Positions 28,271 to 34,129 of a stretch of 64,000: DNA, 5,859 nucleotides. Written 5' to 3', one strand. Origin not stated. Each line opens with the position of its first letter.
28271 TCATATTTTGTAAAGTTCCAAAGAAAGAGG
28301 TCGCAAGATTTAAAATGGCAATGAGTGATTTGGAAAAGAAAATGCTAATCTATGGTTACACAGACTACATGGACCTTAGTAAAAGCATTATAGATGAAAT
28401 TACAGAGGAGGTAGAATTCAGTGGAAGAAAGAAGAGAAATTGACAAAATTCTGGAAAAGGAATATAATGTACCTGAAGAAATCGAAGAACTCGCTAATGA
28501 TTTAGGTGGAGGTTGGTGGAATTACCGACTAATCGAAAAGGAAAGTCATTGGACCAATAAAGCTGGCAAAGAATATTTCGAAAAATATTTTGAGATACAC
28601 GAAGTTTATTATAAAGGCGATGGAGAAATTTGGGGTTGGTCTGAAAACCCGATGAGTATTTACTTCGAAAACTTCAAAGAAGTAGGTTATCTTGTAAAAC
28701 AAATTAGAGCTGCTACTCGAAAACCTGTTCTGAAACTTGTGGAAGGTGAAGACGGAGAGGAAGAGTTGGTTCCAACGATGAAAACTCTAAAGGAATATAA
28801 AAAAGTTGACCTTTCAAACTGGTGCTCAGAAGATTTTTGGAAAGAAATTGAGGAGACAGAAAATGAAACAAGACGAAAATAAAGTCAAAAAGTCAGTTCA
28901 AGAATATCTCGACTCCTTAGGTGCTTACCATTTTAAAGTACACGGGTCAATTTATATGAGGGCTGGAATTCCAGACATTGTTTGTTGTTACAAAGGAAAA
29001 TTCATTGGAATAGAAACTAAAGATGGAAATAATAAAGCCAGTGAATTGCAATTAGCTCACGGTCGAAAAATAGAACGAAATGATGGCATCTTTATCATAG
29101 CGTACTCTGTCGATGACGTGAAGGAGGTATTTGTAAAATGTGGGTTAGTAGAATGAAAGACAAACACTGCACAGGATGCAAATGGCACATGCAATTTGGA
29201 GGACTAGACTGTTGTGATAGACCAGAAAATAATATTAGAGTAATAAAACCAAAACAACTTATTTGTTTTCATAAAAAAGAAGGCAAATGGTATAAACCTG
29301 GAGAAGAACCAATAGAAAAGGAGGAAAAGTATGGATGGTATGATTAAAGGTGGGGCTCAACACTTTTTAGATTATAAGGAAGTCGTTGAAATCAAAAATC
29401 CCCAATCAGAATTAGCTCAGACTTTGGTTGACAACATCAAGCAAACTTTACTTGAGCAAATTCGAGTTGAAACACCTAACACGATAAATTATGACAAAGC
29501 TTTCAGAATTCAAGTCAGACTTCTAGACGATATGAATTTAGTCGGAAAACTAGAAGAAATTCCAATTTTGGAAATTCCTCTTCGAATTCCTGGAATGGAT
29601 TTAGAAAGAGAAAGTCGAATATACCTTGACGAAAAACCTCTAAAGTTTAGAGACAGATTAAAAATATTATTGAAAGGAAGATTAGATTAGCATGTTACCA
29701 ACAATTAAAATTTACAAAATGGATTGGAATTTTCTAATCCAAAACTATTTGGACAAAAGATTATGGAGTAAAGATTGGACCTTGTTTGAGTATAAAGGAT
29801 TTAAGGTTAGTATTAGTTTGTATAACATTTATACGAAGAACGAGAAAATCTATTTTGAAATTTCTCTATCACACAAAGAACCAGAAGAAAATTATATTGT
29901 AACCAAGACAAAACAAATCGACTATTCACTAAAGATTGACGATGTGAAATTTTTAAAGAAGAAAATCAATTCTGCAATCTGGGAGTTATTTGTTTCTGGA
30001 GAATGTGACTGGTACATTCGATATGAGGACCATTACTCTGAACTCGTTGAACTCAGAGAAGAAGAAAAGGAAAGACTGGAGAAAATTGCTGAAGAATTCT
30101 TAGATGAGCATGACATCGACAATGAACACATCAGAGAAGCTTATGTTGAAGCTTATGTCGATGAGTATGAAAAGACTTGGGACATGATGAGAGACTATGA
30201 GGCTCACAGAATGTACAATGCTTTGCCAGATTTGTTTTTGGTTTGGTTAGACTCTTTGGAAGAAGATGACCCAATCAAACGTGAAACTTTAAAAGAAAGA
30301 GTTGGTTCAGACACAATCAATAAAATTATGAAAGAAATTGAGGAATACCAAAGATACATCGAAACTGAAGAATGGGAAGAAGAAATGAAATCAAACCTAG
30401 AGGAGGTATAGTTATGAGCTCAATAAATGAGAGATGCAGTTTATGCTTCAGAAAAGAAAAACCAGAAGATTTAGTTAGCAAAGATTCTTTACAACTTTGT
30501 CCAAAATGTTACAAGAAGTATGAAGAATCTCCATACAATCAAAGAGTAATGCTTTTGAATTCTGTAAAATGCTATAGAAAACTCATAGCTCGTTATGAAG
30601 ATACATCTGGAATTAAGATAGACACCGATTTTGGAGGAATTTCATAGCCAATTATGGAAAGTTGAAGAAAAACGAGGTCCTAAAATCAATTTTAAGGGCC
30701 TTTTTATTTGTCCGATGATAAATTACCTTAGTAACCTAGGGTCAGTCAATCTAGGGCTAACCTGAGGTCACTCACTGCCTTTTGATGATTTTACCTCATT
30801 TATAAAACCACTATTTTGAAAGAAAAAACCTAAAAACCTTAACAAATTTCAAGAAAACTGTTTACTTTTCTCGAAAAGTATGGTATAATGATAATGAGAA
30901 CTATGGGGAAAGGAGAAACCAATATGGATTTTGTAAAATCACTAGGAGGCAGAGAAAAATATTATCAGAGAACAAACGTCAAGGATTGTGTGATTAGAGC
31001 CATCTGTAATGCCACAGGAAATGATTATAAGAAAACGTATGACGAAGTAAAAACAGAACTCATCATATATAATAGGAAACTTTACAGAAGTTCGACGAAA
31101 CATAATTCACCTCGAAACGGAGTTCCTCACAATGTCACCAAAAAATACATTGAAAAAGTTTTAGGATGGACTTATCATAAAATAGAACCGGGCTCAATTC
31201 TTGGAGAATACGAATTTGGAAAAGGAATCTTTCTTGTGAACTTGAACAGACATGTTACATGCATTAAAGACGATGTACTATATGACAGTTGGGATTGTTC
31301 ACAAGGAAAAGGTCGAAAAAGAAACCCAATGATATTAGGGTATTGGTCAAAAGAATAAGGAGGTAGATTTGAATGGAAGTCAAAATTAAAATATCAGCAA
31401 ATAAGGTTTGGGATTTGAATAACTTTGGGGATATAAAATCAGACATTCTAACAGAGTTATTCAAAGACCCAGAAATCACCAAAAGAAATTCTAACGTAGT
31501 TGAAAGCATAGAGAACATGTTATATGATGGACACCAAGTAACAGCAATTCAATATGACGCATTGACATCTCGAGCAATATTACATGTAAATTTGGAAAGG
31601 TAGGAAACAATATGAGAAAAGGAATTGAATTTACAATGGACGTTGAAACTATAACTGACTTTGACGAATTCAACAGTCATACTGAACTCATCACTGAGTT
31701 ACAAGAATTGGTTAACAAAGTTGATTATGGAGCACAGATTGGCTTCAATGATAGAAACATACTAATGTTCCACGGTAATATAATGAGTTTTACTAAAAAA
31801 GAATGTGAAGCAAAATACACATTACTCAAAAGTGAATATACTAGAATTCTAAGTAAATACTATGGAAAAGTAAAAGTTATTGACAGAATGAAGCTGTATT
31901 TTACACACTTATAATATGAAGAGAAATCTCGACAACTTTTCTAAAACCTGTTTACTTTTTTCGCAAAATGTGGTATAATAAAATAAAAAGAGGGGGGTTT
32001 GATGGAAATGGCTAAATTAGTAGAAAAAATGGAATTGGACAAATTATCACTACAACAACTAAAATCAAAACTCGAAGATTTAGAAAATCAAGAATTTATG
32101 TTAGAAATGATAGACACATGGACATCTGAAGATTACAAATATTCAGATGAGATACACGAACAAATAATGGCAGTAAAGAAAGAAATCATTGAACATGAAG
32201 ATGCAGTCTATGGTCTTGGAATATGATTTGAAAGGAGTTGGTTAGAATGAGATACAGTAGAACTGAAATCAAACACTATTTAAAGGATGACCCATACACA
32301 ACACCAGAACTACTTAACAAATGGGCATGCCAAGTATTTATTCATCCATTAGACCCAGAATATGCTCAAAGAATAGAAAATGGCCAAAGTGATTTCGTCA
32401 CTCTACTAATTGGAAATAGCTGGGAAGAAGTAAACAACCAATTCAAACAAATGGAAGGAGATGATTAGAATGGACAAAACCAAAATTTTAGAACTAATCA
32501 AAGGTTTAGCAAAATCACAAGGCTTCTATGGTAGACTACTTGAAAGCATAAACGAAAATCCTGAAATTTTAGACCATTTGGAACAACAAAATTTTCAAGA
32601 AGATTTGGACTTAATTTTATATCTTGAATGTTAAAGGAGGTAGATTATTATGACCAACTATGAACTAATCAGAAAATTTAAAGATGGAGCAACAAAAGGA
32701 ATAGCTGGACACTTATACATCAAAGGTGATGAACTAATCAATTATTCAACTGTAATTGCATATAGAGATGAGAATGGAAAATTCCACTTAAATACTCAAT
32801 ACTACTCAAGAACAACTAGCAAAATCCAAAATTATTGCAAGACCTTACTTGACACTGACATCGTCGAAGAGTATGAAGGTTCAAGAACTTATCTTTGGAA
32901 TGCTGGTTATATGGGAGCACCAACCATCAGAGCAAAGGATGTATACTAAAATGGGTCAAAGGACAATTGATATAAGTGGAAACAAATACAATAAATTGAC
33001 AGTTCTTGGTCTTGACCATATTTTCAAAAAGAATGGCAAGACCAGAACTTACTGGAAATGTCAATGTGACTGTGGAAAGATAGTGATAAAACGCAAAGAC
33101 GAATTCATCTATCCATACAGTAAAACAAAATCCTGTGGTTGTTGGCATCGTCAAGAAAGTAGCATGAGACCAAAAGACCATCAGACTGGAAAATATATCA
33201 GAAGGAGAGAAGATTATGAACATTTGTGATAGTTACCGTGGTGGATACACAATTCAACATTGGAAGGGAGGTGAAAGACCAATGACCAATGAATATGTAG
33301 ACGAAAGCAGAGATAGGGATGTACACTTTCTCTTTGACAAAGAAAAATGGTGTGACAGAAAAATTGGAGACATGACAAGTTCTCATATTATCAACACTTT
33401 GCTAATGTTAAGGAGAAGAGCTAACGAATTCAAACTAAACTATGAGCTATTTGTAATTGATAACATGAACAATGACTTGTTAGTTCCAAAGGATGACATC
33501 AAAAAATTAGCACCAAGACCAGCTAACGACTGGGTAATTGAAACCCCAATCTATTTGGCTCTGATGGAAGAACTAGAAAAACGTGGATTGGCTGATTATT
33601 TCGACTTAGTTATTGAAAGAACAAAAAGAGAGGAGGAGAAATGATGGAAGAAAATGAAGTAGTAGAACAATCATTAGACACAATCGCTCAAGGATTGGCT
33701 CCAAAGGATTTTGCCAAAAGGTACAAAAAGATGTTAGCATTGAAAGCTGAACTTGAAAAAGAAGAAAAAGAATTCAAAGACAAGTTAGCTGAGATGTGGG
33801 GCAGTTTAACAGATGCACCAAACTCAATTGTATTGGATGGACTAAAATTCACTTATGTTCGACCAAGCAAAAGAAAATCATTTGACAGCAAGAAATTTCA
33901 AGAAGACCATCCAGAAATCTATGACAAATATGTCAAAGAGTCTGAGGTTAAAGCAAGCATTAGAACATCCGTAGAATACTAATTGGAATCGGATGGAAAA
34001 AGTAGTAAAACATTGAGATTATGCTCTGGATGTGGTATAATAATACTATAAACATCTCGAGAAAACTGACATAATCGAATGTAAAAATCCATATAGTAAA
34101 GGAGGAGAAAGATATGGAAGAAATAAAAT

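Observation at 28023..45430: Composite repeated intergenic element: conserved-loop hairpin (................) paired with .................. in either orientation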

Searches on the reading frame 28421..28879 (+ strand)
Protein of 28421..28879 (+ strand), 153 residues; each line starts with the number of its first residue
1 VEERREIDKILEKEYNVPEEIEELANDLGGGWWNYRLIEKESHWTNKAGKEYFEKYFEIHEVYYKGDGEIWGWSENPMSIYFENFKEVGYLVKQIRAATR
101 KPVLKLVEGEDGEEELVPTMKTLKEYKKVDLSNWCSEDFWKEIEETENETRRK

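Call 26: search_protein_families(library=phrogs, proteins=[window:28421-28879:+], max_evalue=0.001)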
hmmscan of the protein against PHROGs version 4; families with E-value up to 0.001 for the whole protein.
window:28421-28879:+ (153 aa): 1 family
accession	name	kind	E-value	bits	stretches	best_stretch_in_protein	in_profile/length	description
phrog_21321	-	unknown function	2.1e-08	35.3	1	33-115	19-97/104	-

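Call 27: search_protein_families(library=pfam, proteins=[window:28421-28879:+], max_evalue=0.01)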
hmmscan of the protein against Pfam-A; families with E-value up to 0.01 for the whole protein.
window:28421-28879:+ (153 aa): 0 families

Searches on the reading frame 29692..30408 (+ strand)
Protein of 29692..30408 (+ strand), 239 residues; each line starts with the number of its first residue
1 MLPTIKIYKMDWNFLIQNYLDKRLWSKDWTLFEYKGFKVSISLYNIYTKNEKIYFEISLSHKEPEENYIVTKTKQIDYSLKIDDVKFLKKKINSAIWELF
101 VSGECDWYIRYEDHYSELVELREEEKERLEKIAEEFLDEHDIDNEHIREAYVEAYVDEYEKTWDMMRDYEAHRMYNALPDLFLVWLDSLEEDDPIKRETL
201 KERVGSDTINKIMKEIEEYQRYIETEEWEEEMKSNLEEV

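Call 75: search_protein_families(library=pfam, proteins=[window:29692-30408:+], max_evalue=0.05)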
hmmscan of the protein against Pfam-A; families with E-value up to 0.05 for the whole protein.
window:29692-30408:+ (239 aa): 1 family
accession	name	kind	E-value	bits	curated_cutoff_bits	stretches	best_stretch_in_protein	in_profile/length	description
PF10459.15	Peptidase_S46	-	0.0083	15.3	22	1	12-169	352-506/698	Peptidase S46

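Call 87: search_protein_families(library=phrogs, proteins=[window:29692-30408:+], max_evalue=0.001)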
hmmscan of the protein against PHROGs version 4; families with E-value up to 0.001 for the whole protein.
window:29692-30408:+ (239 aa): 0 families

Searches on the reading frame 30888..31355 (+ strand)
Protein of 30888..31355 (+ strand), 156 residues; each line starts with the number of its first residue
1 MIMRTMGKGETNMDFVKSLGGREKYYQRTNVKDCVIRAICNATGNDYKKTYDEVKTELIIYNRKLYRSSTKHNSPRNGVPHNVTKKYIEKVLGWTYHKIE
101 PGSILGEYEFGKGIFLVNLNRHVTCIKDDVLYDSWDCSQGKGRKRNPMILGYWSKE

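Call 26: search_protein_families(library=phrogs, proteins=[window:30888-31355:+], max_evalue=0.001)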
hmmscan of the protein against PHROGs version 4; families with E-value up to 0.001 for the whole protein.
window:30888-31355:+ (156 aa): 2 families
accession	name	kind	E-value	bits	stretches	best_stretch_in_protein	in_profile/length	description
phrog_3754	-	unknown function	1.8e-12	48.7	1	26-139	16-134/145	-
phrog_15863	-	unknown function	0.00048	20.5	1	27-139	11-111/312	-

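Call 27: search_protein_families(library=pfam, proteins=[window:30888-31355:+], max_evalue=0.01)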
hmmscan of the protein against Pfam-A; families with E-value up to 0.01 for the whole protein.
window:30888-31355:+ (156 aa): 0 families

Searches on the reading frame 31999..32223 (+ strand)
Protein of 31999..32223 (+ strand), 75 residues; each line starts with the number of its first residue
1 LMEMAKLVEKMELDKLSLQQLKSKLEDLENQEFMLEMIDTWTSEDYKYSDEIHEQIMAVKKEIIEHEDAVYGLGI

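Call 76: search_protein_families(library=pfam, proteins=[window:31999-32223:+], max_evalue=0.05)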
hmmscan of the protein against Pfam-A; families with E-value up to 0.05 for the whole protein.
window:31999-32223:+ (75 aa): 1 family
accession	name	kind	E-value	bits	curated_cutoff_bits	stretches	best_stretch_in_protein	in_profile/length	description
PF19754.4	DUF6241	-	0.00026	21.6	27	1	11-62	18-71/90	Family of unknown function (DUF6241)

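Call 88: search_protein_families(library=phrogs, proteins=[window:31999-32223:+], max_evalue=0.001)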
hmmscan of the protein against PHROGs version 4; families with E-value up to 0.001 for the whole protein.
window:31999-32223:+ (75 aa): 0 families

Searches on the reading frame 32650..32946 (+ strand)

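Call 75: search_protein_families(library=pfam, proteins=[window:32650-32946:+], max_evalue=0.05)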
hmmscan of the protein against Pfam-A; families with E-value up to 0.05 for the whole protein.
window:32650-32946:+ (99 aa): 1 family
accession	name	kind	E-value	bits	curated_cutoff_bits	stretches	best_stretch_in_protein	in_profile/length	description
PF20598.4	DUF6795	-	0.0044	17.7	27.4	1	38-86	34-79/103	Domain of unknown function (DUF6795)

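Call 87: search_protein_families(library=phrogs, proteins=[window:32650-32946:+], max_evalue=0.001)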
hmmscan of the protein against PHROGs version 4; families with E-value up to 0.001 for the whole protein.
window:32650-32946:+ (99 aa): 0 families

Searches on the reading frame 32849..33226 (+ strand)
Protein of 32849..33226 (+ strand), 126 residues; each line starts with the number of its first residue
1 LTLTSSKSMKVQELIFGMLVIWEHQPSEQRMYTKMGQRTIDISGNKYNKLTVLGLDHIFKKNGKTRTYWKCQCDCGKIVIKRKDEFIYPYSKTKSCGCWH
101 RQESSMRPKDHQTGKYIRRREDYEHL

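Call 75: search_protein_families(library=pfam, proteins=[window:32849-33226:+], max_evalue=0.05)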
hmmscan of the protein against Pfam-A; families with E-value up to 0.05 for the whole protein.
window:32849-33226:+ (126 aa): 0 families

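Call 87: search_protein_families(library=phrogs, proteins=[window:32849-33226:+], max_evalue=0.001)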
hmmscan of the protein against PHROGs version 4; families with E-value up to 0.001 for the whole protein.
window:32849-33226:+ (126 aa): 2 families
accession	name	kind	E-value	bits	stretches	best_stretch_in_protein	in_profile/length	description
phrog_374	-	DNA, RNA and nucleotide metabolism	3.9e-16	60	1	31-113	186-263/617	HNH endonuclease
phrog_18493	-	unknown function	2.4e-06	28.6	1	36-120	54-133/136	-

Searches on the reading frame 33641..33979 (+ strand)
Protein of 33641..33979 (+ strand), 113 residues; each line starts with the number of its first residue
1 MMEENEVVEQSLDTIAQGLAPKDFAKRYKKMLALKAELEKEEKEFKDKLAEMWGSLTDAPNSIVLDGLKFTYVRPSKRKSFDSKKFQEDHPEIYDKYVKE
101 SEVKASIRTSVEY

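Call 75: search_protein_families(library=pfam, proteins=[window:33641-33979:+], max_evalue=0.05)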
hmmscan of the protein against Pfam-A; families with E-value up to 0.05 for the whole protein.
window:33641-33979:+ (113 aa): 1 family
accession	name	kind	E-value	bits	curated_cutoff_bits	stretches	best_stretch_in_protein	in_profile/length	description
PF24131.1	DUF7398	-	0.0087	16.2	27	1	57-102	117-161/171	Family of unknown function (DUF7398)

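Call 87: search_protein_families(library=phrogs, proteins=[window:33641-33979:+], max_evalue=0.001)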
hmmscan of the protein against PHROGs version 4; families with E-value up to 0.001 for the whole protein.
window:33641-33979:+ (113 aa): 4 families
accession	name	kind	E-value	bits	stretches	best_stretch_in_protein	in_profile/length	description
phrog_6244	-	unknown function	6e-17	63.1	1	25-111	21-105/107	-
phrog_434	-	DNA, RNA and nucleotide metabolism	3.7e-13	50.4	1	15-110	268-362/372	RecE-like recombination exonuclease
phrog_1956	-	unknown function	1.5e-06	29.3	1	27-104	13-86/93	-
phrog_18903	-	unknown function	0.00016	22.9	1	22-108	14-97/101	-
